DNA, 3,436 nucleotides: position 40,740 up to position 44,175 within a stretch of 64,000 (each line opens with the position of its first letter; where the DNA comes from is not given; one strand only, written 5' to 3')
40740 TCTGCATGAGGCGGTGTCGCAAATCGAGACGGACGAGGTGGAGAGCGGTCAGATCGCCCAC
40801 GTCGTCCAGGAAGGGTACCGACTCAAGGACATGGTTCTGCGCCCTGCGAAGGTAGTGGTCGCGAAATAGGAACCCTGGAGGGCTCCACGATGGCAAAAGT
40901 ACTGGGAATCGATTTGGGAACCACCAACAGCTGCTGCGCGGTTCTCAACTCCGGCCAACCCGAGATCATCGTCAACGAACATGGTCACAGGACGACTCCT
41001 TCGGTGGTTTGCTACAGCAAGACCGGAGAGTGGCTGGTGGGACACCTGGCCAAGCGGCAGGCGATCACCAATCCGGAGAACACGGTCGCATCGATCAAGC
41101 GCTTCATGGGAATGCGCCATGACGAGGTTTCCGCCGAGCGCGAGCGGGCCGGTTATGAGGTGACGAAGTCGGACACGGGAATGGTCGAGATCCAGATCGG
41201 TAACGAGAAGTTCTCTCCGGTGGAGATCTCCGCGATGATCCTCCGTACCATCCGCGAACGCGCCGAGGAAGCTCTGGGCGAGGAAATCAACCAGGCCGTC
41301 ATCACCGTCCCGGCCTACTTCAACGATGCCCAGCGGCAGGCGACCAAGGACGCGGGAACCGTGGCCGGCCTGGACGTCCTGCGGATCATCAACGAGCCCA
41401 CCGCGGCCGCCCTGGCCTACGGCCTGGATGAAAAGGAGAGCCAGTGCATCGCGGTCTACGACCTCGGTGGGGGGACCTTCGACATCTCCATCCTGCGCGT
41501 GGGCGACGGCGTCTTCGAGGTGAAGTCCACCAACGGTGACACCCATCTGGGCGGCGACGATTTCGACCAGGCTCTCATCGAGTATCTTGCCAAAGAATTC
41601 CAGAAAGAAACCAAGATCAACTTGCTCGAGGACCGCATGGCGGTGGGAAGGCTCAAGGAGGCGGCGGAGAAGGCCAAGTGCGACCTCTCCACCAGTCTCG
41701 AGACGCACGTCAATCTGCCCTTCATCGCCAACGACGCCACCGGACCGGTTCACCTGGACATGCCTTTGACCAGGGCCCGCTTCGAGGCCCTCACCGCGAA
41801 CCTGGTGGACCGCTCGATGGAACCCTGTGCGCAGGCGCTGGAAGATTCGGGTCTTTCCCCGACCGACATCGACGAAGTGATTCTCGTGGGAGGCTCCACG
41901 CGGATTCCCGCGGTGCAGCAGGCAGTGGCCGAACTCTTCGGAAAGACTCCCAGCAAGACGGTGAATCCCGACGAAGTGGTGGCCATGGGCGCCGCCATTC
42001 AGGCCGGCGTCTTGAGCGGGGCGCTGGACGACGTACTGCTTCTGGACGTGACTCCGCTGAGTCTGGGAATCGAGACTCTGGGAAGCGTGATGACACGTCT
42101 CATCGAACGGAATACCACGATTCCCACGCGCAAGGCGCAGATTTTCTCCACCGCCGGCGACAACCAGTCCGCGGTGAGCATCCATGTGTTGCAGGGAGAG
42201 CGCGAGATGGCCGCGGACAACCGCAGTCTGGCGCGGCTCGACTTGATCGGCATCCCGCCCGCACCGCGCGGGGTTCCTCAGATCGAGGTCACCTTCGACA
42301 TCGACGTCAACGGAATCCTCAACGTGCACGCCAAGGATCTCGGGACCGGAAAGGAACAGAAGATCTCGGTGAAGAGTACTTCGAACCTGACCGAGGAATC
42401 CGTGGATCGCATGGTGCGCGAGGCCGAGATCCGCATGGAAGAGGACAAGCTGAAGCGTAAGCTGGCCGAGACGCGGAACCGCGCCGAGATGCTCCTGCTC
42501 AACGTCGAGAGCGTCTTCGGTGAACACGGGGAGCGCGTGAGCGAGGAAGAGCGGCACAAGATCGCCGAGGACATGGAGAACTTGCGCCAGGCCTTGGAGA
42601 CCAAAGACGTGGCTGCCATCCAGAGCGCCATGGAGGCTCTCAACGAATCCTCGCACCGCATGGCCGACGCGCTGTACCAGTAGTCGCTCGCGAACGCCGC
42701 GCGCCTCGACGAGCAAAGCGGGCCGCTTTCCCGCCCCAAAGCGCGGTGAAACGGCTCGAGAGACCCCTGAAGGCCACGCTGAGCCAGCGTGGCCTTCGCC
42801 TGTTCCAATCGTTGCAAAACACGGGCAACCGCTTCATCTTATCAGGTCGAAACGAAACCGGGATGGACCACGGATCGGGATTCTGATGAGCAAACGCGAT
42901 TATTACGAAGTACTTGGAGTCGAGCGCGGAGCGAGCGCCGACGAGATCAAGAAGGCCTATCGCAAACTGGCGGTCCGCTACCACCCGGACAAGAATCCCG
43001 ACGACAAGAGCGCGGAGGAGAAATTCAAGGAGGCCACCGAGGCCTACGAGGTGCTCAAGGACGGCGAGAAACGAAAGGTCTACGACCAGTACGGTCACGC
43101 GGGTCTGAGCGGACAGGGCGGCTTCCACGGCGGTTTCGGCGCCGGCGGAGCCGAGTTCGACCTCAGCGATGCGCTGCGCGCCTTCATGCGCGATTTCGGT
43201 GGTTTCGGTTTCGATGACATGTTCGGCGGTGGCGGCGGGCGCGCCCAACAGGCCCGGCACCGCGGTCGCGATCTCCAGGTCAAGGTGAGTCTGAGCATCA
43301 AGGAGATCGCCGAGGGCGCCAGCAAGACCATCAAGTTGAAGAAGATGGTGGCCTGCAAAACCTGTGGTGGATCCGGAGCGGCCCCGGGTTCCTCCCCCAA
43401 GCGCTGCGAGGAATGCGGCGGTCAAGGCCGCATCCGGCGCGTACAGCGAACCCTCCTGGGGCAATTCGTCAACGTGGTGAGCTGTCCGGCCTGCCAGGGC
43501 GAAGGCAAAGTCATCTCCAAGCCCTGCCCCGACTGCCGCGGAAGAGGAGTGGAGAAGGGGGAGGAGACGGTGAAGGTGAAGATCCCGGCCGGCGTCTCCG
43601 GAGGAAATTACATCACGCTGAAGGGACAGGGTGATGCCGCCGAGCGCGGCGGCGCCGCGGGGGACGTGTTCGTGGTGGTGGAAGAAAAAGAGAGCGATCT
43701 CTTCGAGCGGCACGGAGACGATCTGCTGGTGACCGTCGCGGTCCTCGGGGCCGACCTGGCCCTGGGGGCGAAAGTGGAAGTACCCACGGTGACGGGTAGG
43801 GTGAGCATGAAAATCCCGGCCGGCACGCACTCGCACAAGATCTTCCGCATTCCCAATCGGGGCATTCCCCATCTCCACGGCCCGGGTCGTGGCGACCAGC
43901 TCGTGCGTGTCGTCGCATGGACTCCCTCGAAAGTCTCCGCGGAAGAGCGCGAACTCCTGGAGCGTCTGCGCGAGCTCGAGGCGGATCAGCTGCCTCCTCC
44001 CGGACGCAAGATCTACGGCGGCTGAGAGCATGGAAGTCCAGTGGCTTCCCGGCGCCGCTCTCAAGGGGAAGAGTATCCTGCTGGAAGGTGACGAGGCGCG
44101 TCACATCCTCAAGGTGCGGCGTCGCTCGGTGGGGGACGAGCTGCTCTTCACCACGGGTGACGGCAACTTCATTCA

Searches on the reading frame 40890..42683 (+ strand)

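Call 22: search_protein_families(library=pfam, proteins=[window:40890-42683:+], max_evalue=0.0001)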
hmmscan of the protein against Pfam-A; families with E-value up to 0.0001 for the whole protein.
window:40890-42683:+ (597 aa): 3 families
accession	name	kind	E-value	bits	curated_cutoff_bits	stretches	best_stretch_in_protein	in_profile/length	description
PF00012.26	HSP70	-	6.4e-250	830.9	20.6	1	4-597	1-599/599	Hsp70 protein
PF06723.19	MreB_Mbl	-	1.6e-18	67.1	27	1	112-369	72-316/327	MreB/Mbl protein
PF02782.22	FGGY_C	-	9.2e-06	26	27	1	313-374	138-196/198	FGGY family of carbohydrate kinases, C-terminal domain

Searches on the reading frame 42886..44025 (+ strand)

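Call 22: search_protein_families(library=pfam, proteins=[window:42886-44025:+], max_evalue=0.0001)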
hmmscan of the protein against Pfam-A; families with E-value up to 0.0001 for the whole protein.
window:42886-44025:+ (379 aa): 3 families
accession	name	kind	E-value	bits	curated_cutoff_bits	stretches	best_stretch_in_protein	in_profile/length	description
PF01556.23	DnaJ_C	-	3.5e-41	141.2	26.6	1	130-347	1-152/152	DnaJ C terminal domain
PF00226.36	DnaJ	-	9.5e-29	99.7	27.8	1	5-67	1-63/63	DnaJ domain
PF00684.25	DnaJ_CXXCXGXG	-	1.4e-17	64.2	32.7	1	157-221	1-65/65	DnaJ central domain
